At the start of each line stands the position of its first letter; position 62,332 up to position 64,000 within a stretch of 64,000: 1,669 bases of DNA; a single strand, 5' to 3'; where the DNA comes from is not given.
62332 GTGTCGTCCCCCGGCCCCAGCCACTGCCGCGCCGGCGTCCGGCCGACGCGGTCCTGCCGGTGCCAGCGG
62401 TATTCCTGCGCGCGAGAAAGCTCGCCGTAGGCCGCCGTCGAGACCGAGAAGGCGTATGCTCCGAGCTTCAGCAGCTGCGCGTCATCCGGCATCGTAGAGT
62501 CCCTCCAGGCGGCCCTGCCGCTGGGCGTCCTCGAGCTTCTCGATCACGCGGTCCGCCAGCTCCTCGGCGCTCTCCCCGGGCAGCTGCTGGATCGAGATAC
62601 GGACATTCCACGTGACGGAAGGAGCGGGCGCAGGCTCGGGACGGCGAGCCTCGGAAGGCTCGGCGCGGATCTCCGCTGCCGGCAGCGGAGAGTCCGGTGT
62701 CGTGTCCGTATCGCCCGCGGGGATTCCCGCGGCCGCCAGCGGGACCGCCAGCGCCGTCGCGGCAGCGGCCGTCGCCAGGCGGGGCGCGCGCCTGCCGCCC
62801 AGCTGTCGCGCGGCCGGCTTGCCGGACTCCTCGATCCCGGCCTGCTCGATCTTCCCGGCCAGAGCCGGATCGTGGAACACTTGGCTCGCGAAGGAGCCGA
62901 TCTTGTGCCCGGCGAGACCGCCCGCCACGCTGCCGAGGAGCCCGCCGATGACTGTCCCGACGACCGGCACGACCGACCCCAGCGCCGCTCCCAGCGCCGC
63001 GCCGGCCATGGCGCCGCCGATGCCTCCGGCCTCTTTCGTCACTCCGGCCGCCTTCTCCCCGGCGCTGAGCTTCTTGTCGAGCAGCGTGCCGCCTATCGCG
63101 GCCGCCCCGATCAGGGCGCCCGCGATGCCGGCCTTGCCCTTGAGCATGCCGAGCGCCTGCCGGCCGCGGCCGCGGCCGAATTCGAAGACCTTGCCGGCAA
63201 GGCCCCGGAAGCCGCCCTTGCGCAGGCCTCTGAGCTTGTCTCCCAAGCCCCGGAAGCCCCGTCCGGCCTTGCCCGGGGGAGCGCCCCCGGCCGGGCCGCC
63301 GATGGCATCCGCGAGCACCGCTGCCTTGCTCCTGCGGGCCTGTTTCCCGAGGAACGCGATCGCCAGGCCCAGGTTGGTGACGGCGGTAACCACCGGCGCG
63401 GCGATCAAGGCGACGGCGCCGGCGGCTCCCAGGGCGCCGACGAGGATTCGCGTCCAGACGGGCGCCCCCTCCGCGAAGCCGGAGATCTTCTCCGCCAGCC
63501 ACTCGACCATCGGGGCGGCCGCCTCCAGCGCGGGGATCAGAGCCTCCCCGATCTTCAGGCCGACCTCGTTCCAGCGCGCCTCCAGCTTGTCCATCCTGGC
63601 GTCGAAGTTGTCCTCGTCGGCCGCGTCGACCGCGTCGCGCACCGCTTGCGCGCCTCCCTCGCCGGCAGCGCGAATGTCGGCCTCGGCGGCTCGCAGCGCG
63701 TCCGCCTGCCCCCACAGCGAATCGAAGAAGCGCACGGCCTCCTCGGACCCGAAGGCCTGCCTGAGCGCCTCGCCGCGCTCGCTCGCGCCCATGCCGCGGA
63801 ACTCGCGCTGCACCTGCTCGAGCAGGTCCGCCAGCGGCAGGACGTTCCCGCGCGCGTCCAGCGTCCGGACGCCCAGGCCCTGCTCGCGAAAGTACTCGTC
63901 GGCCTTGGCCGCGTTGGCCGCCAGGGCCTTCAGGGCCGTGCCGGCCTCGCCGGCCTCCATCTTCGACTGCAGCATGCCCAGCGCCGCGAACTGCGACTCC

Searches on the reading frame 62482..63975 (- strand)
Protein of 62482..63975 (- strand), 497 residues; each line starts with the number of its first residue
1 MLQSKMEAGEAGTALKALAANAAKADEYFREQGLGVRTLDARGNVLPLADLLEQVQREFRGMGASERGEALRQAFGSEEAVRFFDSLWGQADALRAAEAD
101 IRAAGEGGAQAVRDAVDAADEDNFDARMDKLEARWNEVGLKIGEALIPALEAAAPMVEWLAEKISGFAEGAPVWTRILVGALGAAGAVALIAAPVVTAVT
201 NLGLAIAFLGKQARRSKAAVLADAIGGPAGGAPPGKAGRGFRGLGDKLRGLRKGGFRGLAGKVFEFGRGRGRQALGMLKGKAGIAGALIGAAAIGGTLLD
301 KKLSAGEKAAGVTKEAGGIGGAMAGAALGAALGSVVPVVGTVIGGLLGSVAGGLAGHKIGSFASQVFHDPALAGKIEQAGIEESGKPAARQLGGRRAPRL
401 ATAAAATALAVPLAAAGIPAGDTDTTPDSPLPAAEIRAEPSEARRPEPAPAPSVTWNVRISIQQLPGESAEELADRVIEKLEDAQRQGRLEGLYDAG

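Call 13: search_protein_families(library=pfam, proteins=[window:62482-63975:-], max_evalue=0.001)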
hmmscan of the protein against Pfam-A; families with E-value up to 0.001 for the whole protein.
window:62482-63975:- (497 aa): 2 families
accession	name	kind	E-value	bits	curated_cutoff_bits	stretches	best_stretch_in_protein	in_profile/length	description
PF10145.14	PhageMin_Tail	-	5.8e-08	33.3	33.2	1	1-76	124-201/201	Phage-related minor tail protein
PF13488.11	Gly-zipper_Omp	-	0.00017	21.8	25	1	320-359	1-42/46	Glycine zipper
